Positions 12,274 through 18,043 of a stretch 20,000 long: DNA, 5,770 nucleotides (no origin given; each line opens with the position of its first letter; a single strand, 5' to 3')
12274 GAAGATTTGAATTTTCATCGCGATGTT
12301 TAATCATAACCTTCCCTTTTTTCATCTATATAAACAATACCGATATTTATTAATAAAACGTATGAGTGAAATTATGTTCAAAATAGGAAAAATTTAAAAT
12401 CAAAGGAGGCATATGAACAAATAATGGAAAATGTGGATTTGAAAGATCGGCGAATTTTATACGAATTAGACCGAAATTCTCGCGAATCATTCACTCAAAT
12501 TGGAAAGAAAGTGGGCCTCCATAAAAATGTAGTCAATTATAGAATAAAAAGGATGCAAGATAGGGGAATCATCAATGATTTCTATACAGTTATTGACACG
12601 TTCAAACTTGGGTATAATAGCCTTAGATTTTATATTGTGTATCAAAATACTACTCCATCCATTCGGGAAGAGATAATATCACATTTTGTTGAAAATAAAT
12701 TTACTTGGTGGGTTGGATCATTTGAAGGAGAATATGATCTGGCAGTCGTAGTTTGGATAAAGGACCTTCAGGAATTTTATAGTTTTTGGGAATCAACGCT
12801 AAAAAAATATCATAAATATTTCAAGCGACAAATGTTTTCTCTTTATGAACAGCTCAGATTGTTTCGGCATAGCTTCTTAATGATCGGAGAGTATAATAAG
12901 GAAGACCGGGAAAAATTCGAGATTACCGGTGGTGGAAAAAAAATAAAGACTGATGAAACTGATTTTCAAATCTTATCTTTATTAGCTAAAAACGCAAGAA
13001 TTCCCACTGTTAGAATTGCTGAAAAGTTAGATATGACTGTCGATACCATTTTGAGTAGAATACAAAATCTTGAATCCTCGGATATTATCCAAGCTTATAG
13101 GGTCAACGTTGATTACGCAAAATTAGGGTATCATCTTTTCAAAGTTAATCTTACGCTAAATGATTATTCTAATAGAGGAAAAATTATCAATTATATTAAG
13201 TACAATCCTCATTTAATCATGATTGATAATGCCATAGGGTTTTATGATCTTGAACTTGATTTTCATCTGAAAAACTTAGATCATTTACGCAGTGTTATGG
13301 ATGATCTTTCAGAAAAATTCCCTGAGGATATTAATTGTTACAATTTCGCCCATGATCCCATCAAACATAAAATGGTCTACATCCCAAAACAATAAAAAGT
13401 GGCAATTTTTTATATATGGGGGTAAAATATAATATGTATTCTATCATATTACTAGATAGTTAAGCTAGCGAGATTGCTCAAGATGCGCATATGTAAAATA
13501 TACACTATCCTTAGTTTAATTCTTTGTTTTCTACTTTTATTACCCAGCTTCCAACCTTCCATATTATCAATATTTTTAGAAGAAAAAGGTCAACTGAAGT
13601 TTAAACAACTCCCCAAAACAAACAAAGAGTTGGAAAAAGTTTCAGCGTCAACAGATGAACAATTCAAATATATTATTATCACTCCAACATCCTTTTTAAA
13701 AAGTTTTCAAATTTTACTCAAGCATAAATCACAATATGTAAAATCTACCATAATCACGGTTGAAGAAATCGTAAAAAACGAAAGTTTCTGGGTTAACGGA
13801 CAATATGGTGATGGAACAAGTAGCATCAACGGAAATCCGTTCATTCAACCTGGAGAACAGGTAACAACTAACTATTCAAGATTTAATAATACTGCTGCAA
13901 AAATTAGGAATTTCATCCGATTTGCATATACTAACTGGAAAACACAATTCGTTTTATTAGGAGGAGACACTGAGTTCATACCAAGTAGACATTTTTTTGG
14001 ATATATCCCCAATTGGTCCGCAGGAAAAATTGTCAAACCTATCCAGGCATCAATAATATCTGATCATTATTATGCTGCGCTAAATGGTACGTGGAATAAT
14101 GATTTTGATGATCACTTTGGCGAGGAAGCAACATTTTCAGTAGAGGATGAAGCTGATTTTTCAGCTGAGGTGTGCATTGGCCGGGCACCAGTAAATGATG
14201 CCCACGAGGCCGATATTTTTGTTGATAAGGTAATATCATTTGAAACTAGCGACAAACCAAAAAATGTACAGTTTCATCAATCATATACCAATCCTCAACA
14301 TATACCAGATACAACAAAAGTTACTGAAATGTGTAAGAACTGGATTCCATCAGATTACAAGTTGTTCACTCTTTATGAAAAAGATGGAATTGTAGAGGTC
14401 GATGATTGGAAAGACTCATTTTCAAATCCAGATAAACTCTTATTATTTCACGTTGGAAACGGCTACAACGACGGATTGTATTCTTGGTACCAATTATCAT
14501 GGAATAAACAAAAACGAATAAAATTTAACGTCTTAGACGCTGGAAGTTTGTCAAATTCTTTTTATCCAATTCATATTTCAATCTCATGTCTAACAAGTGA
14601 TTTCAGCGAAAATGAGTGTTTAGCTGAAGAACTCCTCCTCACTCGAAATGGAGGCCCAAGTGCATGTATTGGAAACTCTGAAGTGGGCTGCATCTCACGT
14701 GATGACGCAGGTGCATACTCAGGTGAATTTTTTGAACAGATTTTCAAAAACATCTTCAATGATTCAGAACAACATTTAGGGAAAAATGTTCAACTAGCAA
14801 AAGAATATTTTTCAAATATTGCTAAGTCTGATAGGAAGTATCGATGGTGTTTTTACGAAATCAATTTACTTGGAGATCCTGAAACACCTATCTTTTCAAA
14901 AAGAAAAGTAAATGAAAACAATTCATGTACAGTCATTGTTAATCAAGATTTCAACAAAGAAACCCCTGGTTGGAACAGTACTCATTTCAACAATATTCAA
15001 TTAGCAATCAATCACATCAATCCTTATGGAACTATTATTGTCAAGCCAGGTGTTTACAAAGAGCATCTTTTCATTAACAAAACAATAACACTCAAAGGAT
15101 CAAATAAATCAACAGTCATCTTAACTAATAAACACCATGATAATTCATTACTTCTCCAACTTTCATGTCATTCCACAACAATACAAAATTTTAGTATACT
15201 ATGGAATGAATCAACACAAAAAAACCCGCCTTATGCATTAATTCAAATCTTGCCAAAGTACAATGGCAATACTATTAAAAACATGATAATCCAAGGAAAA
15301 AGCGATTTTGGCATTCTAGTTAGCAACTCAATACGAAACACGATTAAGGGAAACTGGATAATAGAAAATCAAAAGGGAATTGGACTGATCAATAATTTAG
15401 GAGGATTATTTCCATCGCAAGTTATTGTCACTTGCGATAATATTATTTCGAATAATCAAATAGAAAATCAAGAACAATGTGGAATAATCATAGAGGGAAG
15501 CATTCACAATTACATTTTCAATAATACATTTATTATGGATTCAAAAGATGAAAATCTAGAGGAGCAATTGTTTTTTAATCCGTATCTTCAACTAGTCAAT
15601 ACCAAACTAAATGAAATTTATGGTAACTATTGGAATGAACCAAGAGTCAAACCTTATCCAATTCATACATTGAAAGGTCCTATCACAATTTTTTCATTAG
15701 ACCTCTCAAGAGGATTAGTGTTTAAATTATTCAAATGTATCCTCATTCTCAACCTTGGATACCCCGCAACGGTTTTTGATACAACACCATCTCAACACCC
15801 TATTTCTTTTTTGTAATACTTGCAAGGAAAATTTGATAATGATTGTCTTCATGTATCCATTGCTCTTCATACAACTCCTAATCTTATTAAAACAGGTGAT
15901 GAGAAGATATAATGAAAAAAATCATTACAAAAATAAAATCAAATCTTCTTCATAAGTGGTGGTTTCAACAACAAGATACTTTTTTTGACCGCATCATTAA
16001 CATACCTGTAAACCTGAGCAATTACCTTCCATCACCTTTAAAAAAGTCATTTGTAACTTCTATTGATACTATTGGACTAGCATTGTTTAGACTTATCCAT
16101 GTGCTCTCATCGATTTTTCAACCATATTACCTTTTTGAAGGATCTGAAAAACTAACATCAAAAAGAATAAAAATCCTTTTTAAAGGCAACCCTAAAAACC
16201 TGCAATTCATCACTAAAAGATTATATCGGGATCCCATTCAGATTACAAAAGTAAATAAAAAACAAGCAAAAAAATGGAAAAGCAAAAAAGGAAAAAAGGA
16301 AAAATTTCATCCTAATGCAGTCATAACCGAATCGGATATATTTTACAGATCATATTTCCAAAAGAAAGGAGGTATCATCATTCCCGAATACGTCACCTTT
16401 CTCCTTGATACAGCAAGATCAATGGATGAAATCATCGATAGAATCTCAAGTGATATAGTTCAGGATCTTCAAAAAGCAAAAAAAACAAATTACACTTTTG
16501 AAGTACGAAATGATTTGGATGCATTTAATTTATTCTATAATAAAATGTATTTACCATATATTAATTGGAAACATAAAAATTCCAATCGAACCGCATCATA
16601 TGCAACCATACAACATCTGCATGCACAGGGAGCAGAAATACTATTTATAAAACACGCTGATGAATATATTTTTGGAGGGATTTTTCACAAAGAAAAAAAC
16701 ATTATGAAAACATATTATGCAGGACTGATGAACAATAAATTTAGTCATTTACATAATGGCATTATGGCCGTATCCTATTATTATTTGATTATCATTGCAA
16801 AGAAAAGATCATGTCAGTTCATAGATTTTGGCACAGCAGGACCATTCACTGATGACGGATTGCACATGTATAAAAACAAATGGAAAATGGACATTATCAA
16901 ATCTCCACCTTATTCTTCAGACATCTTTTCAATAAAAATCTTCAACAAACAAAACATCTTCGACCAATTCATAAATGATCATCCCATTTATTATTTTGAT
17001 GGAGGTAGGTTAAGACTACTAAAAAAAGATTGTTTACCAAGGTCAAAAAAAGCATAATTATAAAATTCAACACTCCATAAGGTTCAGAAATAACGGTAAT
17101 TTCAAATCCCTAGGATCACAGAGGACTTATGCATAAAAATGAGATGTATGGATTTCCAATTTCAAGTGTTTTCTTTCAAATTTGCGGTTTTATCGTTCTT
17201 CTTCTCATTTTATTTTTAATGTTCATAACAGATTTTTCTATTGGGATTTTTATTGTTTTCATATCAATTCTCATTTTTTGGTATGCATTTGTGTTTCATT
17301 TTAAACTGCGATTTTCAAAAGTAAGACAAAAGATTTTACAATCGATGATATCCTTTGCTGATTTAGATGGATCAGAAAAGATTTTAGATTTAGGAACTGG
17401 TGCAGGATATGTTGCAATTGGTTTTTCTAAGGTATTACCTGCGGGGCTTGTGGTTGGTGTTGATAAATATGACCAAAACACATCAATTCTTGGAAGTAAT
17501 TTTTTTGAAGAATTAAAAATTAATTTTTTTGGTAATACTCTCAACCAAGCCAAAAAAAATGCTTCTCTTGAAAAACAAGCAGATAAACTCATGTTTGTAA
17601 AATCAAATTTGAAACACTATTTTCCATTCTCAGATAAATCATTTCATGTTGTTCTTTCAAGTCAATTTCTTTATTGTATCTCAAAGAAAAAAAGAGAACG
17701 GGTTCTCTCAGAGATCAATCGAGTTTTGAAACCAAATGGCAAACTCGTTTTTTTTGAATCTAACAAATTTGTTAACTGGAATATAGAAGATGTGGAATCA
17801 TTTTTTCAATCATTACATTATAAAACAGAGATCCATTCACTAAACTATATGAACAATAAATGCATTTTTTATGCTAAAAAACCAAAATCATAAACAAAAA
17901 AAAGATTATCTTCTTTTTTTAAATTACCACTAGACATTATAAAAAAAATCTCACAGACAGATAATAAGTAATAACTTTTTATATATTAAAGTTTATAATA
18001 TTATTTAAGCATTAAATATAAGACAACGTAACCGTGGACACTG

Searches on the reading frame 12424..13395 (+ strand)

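Call 8: search_protein_families(library=pfam, proteins=[window:12424-13395:+])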
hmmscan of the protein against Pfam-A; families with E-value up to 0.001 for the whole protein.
window:12424-13395:+ (323 aa): 8 families
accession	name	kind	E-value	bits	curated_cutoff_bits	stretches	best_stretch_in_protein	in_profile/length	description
PF13412.12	HTH_24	-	1.9e-24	85.4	21.9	2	177-223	2-48/48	Winged helix-turn-helix DNA-binding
PF13404.12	HTH_AsnC-type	-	7.7e-24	83.7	27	2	5-45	2-42/42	AsnC-type helix-turn-helix domain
PF22451.2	NirdL-like_HTH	-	1.5e-06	28.1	27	0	23-50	19-46/47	Siroheme decarboxylase NirDL-like HTH domain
PF01047.28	MarR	-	3.1e-06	27.4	24.6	0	10-51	7-48/59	MarR family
PF12802.13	MarR_2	-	5.5e-06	26.9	27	0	8-50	7-50/61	MarR family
PF12840.13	HTH_20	-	1.3e-05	25.5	27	0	9-51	7-49/51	Helix-turn-helix domain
PF08279.18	HTH_11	-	0.00041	20.6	25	0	181-219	3-42/55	HTH domain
PF08280.17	HTH_Mga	-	0.00081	19.8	23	0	176-217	3-44/59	M protein trans-acting positive regulator (MGA) HTH domain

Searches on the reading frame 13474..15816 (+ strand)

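Call 8: search_protein_families(library=pfam, proteins=[window:13474-15816:+])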
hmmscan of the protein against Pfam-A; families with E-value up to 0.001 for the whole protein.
window:13474-15816:+ (780 aa): 3 families
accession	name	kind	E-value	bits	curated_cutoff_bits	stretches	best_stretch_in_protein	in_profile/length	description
PF01364.23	Peptidase_C25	-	2.1e-47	162.6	23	1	66-471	1-372/374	Peptidase family C25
PF13229.12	Beta_helix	-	0.00015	21.9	25.9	0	566-686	55-158/158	Right handed beta helix region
PF05048.19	NosD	-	0.00016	21.7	23.6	0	655-723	138-210/212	Periplasmic copper-binding protein (NosD)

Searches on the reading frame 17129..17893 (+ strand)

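Call 8: search_protein_families(library=pfam, proteins=[window:17129-17893:+])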
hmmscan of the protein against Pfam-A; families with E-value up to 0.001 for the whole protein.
window:17129-17893:+ (254 aa): 8 families
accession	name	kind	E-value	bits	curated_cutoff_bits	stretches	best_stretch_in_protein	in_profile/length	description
PF08241.18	Methyltransf_11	-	4e-14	53.5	21.2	1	118-208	11-95/95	Methyltransferase domain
PF13649.12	Methyltransf_25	-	2.6e-13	50.9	27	1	137-204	33-97/97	Methyltransferase domain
PF13847.12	Methyltransf_31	-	1.1e-10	41.8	27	1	137-212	40-113/145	Methyltransferase domain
PF13489.12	Methyltransf_23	-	2.4e-09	37.6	27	1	76-241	16-138/164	Methyltransferase domain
PF01209.24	Ubie_methyltran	-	1.8e-07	31.2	20.1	1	77-217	44-160/233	ubiE/COQ5 methyltransferase family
PF08242.18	Methyltransf_12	-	8.6e-07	30.1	30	1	86-206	1-98/98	Methyltransferase domain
PF01135.25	PCMT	-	0.0002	21.7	20.3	1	71-115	63-108/210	Protein-L-isoaspartate(D-aspartate) O-methyltransferase (PCMT)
PF20922.3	Anamorsin_N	-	0.00027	21.1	27.1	1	168-212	48-91/163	Anamorsin, N-terminal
